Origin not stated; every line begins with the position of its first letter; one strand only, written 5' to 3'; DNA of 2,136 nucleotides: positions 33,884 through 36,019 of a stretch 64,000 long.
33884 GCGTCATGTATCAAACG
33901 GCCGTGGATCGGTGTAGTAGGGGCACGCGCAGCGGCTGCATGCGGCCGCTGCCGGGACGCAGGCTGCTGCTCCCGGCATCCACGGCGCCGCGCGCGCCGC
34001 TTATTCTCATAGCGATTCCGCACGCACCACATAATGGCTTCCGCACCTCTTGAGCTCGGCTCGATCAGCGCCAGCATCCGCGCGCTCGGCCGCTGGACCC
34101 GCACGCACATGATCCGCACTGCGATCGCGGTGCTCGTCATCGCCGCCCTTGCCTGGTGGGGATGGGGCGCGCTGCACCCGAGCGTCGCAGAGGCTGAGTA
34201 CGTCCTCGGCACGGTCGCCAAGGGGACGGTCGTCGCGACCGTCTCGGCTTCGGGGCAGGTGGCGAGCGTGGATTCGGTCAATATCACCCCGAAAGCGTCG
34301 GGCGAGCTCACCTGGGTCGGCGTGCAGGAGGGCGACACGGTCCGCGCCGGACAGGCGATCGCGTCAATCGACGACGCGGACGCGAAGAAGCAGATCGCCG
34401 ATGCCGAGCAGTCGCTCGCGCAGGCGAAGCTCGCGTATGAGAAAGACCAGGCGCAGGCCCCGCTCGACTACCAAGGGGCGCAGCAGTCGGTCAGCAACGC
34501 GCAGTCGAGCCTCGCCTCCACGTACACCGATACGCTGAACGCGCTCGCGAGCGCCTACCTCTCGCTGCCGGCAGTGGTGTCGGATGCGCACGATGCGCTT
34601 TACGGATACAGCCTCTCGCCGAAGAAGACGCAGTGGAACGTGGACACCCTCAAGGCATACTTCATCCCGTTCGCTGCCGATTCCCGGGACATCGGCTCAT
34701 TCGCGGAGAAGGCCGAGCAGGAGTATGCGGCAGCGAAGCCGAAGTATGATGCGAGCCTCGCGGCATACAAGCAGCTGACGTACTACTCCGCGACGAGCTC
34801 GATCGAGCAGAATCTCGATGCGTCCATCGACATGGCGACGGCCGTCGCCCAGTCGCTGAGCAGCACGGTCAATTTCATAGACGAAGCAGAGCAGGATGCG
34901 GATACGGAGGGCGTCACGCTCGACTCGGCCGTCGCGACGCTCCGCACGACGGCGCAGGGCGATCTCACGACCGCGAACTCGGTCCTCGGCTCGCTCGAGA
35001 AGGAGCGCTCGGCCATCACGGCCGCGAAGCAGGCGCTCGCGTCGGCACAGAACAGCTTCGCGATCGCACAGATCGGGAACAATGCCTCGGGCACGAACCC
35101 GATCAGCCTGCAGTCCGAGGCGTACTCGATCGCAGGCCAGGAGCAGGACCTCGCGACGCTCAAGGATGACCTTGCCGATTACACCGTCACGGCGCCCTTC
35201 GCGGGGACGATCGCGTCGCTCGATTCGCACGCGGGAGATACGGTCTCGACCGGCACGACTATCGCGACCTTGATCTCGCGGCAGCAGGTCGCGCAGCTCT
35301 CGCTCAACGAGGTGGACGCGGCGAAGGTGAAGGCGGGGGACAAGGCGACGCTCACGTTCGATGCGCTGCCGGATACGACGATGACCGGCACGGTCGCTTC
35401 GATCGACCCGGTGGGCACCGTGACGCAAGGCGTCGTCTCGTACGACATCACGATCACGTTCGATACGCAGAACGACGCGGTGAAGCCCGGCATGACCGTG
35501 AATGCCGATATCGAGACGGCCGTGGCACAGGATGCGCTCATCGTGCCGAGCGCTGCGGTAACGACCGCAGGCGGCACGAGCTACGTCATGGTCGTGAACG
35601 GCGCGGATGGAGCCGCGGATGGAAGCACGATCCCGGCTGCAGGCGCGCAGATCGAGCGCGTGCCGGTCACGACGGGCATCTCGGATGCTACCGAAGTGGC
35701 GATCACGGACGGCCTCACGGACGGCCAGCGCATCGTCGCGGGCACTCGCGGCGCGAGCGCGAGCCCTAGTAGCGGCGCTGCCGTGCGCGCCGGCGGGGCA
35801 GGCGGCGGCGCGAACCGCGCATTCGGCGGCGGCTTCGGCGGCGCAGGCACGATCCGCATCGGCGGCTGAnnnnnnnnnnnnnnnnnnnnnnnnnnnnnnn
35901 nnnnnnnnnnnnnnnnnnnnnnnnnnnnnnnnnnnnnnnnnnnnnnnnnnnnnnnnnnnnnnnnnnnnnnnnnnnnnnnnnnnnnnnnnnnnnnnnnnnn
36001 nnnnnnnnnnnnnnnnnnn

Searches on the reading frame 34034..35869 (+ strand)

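Call 26: search_protein_families(library=ncbifam, proteins=[window:34034-35869:+], max_evalue=0.1)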
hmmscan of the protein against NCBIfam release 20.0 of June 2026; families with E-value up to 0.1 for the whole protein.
window:34034-35869:+ (611 aa): 28 families (the best 25 are shown)
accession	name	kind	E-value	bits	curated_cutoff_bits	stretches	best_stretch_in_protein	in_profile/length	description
TIGR01730.1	RND_mfp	subfamily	9.6e-42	143.1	94.9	2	323-569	68-307/322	efflux RND transporter periplasmic adaptor subunit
TIGR00998.1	8a0101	subfamily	4e-20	72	390.8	2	263-466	85-290/334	EmrA/EmrK family multidrug efflux transporter periplasmic adaptor subunit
NF008606.0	PRK11578.1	equivalog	1.9e-18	66.7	342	2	27-145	9-123/371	macrolide transporter subunit MacA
TIGR00999.1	8a0102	subfamily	1.1e-17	64.1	319.3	2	383-569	91-264/271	CzcB/NccB family metal efflux transporter periplasmic adaptor subunit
NF008589.1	PRK11556.1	equivalog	1e-15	57.6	391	2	318-567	128-385/392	MdtA/MuxA family multidrug efflux RND transporter periplasmic adaptor subunit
TIGR01843.1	type_I_hlyD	subfamily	1.2e-15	57.4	208.65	1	68-496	29-399/422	HlyD family type I secretion periplasmic adaptor subunit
TIGR03794.1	NHLM_micro_HlyD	equivalog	2.9e-14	52.8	156.2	1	64-425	40-295/421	NHLP bacteriocin system secretion protein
NF007785.0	PRK10476.1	equivalog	1.2e-12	47.4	376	2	330-458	156-285/347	multidrug transporter subunit MdtN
TIGR02971.1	heterocyst_DevB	subfamily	3.7e-11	43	129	2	225-460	58-281/327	ABC exporter membrane fusion protein, DevB family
NF008814.0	PRK11854.1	equivalog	9.8e-10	37.5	722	2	323-434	191-302/637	pyruvate dehydrogenase complex dihydrolipoyllysine-residue acetyltransferase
NF038010.1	ABC_adapt_DarC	equivalog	8.2e-09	34.6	450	1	323-569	170-402/417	darobactin export ABC transporter periplasmic adaptor subunit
NF002939.0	PRK03598.1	equivalog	2.3e-08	33.6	393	2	79-158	42-122/332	secretion protein HlyD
NF045904.1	RND-peri-MexE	equivalog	4.7e-07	29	714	1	50-159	32-138/390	multidrug efflux RND transporter periplasmic adaptor subunit MexE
NF007850.1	PRK10559.1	equivalog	1.1e-06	28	400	2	333-464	98-229/303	p-hydroxybenzoic acid efflux pump subunit AaeA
NF033138.2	RND-peri-MexC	equivalog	3.3e-06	26.5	625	1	31-142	11-124/375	MexC family multidrug efflux RND transporter periplasmic adaptor subunit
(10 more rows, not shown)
